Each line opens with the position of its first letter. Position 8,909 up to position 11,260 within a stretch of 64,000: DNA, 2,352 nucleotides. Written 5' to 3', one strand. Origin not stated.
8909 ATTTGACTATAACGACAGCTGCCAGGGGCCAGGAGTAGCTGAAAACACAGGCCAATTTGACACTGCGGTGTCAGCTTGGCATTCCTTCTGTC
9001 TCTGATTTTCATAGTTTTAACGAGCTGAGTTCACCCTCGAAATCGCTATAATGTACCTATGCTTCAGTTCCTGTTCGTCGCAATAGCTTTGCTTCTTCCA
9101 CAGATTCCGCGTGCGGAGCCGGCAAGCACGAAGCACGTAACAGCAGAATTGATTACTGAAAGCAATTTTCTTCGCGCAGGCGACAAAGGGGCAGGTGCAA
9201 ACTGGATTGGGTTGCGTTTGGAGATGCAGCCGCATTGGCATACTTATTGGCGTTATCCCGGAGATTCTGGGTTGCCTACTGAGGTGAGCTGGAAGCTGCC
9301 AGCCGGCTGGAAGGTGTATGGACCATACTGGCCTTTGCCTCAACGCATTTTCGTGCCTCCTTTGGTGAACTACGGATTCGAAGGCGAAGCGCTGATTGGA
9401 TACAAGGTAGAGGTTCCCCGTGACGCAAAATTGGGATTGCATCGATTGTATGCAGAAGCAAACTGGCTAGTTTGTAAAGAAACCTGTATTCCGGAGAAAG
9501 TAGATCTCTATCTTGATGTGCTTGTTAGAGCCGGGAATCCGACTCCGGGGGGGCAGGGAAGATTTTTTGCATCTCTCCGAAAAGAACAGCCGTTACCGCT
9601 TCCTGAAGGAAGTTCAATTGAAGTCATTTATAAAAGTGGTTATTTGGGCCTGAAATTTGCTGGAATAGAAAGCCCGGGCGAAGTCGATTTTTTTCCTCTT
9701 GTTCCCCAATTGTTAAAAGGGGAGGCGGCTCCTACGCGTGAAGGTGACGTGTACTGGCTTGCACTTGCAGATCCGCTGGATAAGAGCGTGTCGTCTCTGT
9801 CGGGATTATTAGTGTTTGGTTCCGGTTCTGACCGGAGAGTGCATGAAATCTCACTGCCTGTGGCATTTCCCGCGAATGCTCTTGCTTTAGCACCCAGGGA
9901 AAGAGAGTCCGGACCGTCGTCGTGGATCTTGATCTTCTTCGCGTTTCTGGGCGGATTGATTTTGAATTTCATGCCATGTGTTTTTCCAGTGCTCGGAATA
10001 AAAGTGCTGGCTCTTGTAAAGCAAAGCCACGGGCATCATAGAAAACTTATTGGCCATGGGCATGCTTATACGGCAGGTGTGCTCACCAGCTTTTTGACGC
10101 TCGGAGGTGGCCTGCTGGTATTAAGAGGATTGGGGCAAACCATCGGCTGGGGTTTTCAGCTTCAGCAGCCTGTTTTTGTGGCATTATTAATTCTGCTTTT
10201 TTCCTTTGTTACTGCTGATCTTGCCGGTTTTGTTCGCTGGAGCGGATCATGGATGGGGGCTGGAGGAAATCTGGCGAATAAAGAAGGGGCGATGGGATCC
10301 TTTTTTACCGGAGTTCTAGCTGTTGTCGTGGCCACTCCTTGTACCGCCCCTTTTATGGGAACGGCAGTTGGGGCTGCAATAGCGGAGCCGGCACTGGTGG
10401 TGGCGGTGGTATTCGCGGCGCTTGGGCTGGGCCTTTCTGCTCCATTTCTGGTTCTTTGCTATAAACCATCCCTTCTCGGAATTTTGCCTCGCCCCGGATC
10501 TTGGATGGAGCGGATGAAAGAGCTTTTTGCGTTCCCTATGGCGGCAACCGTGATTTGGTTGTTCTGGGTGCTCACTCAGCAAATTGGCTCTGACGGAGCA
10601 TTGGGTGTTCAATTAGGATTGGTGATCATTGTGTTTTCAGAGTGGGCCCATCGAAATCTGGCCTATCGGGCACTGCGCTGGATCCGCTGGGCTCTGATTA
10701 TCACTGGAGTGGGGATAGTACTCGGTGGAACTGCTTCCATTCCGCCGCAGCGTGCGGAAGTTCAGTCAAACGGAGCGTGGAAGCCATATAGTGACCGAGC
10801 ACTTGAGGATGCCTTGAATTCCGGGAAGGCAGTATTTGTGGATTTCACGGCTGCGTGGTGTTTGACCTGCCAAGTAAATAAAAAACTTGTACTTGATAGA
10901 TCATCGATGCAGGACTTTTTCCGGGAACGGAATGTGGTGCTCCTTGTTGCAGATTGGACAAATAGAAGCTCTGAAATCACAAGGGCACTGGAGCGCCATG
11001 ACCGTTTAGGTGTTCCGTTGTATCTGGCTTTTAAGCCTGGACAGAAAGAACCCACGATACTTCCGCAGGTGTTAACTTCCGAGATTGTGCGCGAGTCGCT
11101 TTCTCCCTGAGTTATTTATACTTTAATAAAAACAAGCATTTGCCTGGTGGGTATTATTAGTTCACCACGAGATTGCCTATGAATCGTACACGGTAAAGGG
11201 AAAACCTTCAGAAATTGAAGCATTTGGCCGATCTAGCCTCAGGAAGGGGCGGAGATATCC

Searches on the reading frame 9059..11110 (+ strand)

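Call 66: search_protein_families(library=pfam, proteins=[window:9059-11110:+], max_evalue=0.00001)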
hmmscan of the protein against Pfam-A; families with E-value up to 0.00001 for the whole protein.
window:9059-11110:+ (683 aa): 3 families
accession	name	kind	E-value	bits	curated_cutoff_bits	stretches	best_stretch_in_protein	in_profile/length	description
PF13899.12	Thioredoxin_7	-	4.6e-20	72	27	1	573-660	1-83/83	Thioredoxin-like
PF02683.22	DsbD_TM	-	1.2e-16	61.1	27.1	1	290-502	2-215/219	Cytochrome C biogenesis protein transmembrane domain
PF11412.14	DsbD_N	-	2.1e-14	54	25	1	46-152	18-116/119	Thiol:disulfide interchange protein DsbD, N-terminal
